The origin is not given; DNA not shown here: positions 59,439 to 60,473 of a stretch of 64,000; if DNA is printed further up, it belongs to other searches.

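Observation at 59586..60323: Lipoprotein carrying a phage-tailspike-type (S74) intramolecular chaperone domain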

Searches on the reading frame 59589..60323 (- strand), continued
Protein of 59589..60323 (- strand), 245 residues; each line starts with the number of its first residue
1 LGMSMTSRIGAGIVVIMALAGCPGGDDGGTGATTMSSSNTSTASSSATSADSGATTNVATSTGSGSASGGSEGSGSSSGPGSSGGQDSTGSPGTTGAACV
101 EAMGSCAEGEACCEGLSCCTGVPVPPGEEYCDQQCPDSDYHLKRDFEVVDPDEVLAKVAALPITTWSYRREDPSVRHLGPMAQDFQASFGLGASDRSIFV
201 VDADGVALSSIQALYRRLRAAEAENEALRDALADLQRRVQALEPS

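Call 17: find_related_loci(query=A1, collection=genome_contigs, flank=6000)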
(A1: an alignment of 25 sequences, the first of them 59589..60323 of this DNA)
Query A1 (245 aa) in genome_contigs; peptide patterns used: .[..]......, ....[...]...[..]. (x = any residue, [..] = any of these).
599 stretches matched a pattern (row limit reached: there are more); 578 encode a relative of the query (tblastn E <= 1e-3); the best 80 are kept; 80 distinct loci.
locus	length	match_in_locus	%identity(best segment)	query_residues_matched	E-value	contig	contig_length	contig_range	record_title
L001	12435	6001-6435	65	99-243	7e-61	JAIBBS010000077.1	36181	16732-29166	MAG: Nannocystaceae bacterium isolate SSF46 NODE_21284_length_36181_cov_89.333916, whole genome shotgun sequence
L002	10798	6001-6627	52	55-243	3e-59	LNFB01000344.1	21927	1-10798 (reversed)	MAG: Deltaproteobacteria bacterium Ga0077550 Ga0077550_1247.1, whole genome shotgun sequence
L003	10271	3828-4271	57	96-243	1e-55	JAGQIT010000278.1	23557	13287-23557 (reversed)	MAG: Myxococcales bacterium isolate HKST-UBA11 2015-01-06_1_(paired)_contig_64802, whole genome shotgun sequence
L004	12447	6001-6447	61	95-243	1e-55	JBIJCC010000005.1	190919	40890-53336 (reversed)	MAG: Nannocystaceae bacterium isolate ME2006-08-18D11_3300042945_group2_bin121 Rohwer_bin1479_scaffold_12_c1, whole geno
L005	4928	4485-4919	57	99-243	2e-55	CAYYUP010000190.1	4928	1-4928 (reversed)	MAG TPA_asm: uncultured Nannocystis sp. isolate binchicken_co67_189 genome assembly, contig: NODE_21126_length_4928_cov_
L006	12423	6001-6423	60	99-239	5e-54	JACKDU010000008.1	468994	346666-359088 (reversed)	MAG: Myxococcales bacterium isolate HK-STAS-MYXO-15 HK-STAS-MYXO-15_8, whole genome shotgun sequence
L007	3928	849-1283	56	99-243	1e-53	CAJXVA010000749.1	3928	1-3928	MAG TPA_asm: uncultured proteobacterium isolate SRR3933246_bin.3_MetaBAT_v2.12.1_MAG genome assembly, contig: NODE_2599_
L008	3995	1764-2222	53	62-232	2e-52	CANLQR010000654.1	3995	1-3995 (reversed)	MAG: Deltaproteobacteria bacterium isolate ZH-15may19-289 genome assembly, contig: ZH-15May19-c74494, whole genome shotg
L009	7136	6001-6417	62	105-243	8e-58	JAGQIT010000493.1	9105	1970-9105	MAG: Myxococcales bacterium isolate HKST-UBA11 2015-01-06_1_(paired)_contig_106726, whole genome shotgun sequence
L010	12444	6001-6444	57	96-243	5e-52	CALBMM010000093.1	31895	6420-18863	MAG TPA_asm: uncultured proteobacterium isolate SRR6227243_bin.109_CONCOCT_v1.1_MAG genome assembly, contig: ERZ795105.1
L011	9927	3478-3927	55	95-243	8e-51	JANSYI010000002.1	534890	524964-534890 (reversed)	MAG: bacterium isolate bin.47 k141_711284_length_534890_cov_84.9954, whole genome shotgun sequence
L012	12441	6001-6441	56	98-244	1e-50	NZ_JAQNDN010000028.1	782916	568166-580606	Nannocystis radixulma strain NCELM 000007Farrow, whole genome shotgun sequence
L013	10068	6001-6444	53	96-243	1e-50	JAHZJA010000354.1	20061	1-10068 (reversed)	MAG: Deltaproteobacteria bacterium isolate P_S1_bin.18 k141_447067, whole genome shotgun sequence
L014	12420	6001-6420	56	104-243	1e-49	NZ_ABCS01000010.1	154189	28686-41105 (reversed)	Plesiocystis pacifica SIR-1 1103186006341, whole genome shotgun sequence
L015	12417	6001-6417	54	105-243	2e-48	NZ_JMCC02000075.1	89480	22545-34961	Enhygromyxa salina strain DSM 15201 ES-Contig_75, whole genome shotgun sequence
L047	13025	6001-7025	49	138-241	1e-30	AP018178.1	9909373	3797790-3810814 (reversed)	Calothrix sp. NIES-2100 DNA, nearly complete genome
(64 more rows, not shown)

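Call 22: predict_structure(alignment_id=A1)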
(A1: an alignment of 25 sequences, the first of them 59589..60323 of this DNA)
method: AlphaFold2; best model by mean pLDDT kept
length: 245 residues; sequences in the alignment: 25
mean_pLDDT: 63.5   pTM: 0.32
mean pLDDT of the five models: 63.5, 63.0, 62.9, 62.0, 61.1
residues with pLDDT >= 90: 57; 70-90: 47; 50-70: 38; < 50: 103
segments of 3 or more residues with pLDDT < 50: 1-4, 10-15, 17-45, 47-96, 143-145, 194-200
pLDDT, mean of each block of 10 residues (from residue 1): 46 47 41 38 41 35 33 38 36 56 92 93 80 75 58 78 82 83 63 47 68 86 97 98 85
secondary structure, 60 per line:
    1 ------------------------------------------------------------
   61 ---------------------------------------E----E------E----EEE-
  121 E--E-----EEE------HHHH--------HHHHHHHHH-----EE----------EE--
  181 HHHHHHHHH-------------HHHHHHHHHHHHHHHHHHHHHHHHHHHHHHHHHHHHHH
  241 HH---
elements in order: E117-119 E130-132 H139-142 H151-159 H181-189 H203-242

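Call 24: search_solved_structures(query=A1, max_evalue=1, show_alignments=5)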
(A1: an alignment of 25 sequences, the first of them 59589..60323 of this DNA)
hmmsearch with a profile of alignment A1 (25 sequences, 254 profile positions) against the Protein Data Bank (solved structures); distinct sequences matched with E-value up to 1: 19.
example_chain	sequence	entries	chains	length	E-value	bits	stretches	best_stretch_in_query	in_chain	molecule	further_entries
5fv8_A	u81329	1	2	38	0.031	16.8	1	216-250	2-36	FOSW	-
1u2u_B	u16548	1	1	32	0.048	16.2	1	218-244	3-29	General control protein GCN4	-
5kb2_A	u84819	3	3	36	0.054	16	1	220-251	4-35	Zn(II)(H2O)(GRAND Coil Ser-L12AL16C)3- | Hg(II)(GRAND CoilSerL12AL16C)3- | Pb(II)(GRAND CoilSerL12AL16C)3-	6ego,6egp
6mcd_A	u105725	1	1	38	0.11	15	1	220-251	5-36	Pb(II)(GRAND Coil Ser L12CL16A)-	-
6egl_A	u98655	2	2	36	0.13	14.8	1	220-251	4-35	Apo-(GRAND CoilSerL12(DLE)L16C)3 | Apo-(GRAND CoilSerL16CL19(DLE))3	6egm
6egn_A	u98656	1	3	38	0.13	14.8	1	220-251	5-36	Hg(II)(GRAND CoilSerL16CL19(DLE))3-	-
9tlt_A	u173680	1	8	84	0.15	14.6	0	222-251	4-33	Sc-apCC-2-KLHL20-4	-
2naj_A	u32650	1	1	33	0.16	14.5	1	106-126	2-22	Tau-theraphotoxin-Hs1a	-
4pas_B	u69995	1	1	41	0.16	14.5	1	219-251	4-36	Gamma-aminobutyric acid type B receptor subunit 2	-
2lq4_p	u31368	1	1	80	0.18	14.3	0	218-249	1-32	Lysophosphatidic acid receptor 1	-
9tls_A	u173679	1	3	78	0.37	13.3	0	222-252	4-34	Sc-apCC-2-KLHL20-3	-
1fmh_B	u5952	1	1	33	0.4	13.2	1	218-245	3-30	GENERAL CONTROL PROTEIN GCN4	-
5z7g_C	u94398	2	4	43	0.45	13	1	216-246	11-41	5-azacytidine-induced protein 2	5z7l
1deb_A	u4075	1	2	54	0.65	12.5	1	216-252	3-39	ADENOMATOUS POLYPOSIS COLI PROTEIN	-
7n2y_A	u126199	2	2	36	0.74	12.3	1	220-251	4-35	Apo-(GRAND CoilSerL16CL23C)3 | Pb(II)2-(GRAND CoilSerL16CL23C)3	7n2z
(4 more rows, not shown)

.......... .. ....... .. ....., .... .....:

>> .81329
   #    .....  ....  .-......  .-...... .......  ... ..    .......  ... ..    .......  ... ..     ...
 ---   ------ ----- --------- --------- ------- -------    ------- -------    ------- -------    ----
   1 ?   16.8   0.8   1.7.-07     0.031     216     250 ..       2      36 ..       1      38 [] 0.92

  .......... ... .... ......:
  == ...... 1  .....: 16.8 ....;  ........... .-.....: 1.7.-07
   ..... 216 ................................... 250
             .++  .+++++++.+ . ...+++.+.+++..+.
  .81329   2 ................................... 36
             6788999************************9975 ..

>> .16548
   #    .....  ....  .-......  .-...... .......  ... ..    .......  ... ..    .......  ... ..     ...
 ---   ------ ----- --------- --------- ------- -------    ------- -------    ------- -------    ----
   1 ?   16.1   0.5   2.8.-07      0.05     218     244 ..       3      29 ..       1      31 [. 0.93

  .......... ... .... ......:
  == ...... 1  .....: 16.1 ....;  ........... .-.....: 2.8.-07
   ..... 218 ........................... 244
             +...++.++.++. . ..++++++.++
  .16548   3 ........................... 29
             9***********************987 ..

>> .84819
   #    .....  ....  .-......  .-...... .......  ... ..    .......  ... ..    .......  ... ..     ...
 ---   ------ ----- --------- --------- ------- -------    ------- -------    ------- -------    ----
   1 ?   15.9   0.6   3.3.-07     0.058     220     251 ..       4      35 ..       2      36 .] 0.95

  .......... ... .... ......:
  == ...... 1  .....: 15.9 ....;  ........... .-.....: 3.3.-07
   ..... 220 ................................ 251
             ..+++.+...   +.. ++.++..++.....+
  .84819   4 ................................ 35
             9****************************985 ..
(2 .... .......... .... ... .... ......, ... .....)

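Call 25: fold_search(model_id=the predicted structure, library=pdb)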
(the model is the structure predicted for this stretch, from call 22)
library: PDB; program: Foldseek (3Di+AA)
matches with E <= 10: 25; with E <= 0.001: 0
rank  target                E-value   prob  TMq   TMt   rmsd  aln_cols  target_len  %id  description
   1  7dc3_B                2.9e-01  0.51  0.23  0.35  10.0       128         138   14  Crystal structure of the MyRF ICA domain (released 2021-08-25)
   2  7dc3_C                3.6e-01  0.41  0.22  0.33  10.2       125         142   14  Crystal structure of the MyRF ICA domain (released 2021-08-25)
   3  7dc3_A                6.0e-01  0.51  0.25  0.38   9.7       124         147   14  Crystal structure of the MyRF ICA domain (released 2021-08-25)
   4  5irx_E                9.0e-01  0.63  0.13  0.37   3.6        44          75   30  Structure of TRPV1 in complex with DkTx and RTX, determined in lipid nanodisc (released 2016-05-25)
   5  1koz_MODEL_1_A        9.0e-01  0.38  0.10  0.50   3.2        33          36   30  SOLUTION STRUCTURE OF OMEGA-GRAMMOTOXIN SIA (released 2002-08-28)
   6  2m9l_MODEL_1_A        1.4e+00  0.23  0.10  0.52   3.2        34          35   29  Solution structure of protoxin-1 (released 2014-04-30)
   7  6cuc_MODEL_1_A        1.5e+00  0.51  0.13  0.36   6.0        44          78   32  Solution structure of double knot toxin (DkTx) (released 2019-03-27)
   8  4ui9_P                4.1e+00  0.03  0.11  0.06  18.0       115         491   18  Atomic structure of the human Anaphase-Promoting Complex (released 2015-06-17)
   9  6rku_A                4.1e+00  0.03  0.12  0.07  13.1       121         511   15  E. coli DNA Gyrase - DNA binding and cleavage domain in State 1 (released 2019-11-06)
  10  3pds                  5.0e+00  0.04  0.11  0.07  10.8        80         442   11  Irreversible Agonist-Beta2 Adrenoceptor Complex (released 2011-01-12)
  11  3zxc_B                5.3e+00  0.08  0.08  0.24   3.7        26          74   23  E69 deletion mutant single insulin-like growth factor binding domain protein (SIBD-1) from Cupiennius salei (released 2012-06-06)
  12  8q6o_H                5.3e+00  0.06  0.12  0.15  12.2        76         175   16  X. laevis CMG dimer bound to dimeric DONSON - without ATPase (released 2023-10-18)
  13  5v88                  5.3e+00  0.01  0.09  0.07  11.7        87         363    7  Structure of DCN1 bound to NAcM-COV (released 2017-05-24)
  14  3r9v_B                5.7e+00  0.05  0.17  0.24  14.3       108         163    9  Cocrystal Structure of Proteolytically Truncated Form of IpaD from Shigella flexneri Bound to Deoxycholate (released 2011-12-07)
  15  5v86                  6.5e+00  0.02  0.11  0.08  11.6        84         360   11  Structure of DCN1 bound to NAcM-OPT (released 2017-05-24)
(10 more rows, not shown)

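Call 48: search_protein_families(library=pfam, alignment_id=A1, max_evalue=0.01)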
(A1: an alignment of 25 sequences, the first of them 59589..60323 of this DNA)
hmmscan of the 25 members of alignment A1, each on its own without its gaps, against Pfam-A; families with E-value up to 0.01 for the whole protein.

A. member 1, window:59589-60323:- (245 aa): 1 family
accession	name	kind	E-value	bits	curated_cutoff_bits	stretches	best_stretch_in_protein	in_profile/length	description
PF13884.11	Peptidase_S74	-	1.8e-10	41.4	22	1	138-189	1-53/58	Chaperone of endosialidase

B. families by the number of members that match (of 25 scanned): 4 families
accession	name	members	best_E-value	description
PF13884.11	Peptidase_S74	25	3.7e-13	Chaperone of endosialidase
PF09889.16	DUF2116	1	0.0032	Probable treble clef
PF04977.20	DivIC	1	0.0062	Septum formation initiator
PF25450.1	Rab11-FIP3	1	0.0082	Rab11-FIP3-like domain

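Call 61: search_protein_families(library=phrogs, proteins=[window:59589-60323:-], max_evalue=0.001)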
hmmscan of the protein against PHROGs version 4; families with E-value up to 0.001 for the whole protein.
window:59589-60323:- (245 aa): 2 families
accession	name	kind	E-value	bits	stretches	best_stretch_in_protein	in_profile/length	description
phrog_1980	-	tail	5.4e-08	33.6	1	38-240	207-445/449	tail fiber protein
phrog_8003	-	head and packaging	1.9e-06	28.4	1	137-226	288-373/389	virion structural protein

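Call 64: search_protein_families(library=pfam, proteins=[L047:2572-5226:+, L047:7099-9324:+, L047:9423-10361:+, L047:1300-1884:+, L047:22-780:+, L047:11016-11744:+], max_evalue=0.00001)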
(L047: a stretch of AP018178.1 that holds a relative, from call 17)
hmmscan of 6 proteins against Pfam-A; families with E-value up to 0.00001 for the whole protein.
L047:2572-5226:+ (885 aa): 1 family
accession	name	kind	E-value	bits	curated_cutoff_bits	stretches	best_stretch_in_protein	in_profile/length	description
PF05860.19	TPS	-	4.1e-63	214.1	33.5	1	28-264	2-252/252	TPS secretion domain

L047:7099-9324:+ (742 aa): 2 families
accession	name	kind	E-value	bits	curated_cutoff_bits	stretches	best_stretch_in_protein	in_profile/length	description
PF02624.21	YcaO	-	3.8e-99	332.5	25.7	1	372-705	2-325/325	YcaO cyclodehydratase, ATP-ad Mg2+-binding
PF21084.3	DUF4423_like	-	1.4e-21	77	24.1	1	8-80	3-75/76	Winged Helix-turn-helix domain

L047:9423-10361:+ (313 aa): 3 families
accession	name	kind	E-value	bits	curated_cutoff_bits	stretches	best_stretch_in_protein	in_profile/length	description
PF00990.26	GGDEF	-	7.9e-49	165.9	23.8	1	151-308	1-160/161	Diguanylate cyclase, GGDEF domain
PF13426.13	PAS_9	-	7.8e-09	36.2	27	1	38-139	2-103/103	PAS domain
PF00989.32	PAS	-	8.4e-09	35.9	22.6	1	29-137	3-113/113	PAS fold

L047:1300-1884:+ (195 aa): 0 families

L047:22-780:+ (253 aa): 1 family
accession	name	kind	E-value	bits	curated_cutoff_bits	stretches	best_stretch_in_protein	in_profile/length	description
PF04777.18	Evr1_Alr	-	7e-11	42.8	27.6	1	12-68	2-56/93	Erv1 / Alr family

L047:11016-11744:+ (243 aa): 0 families
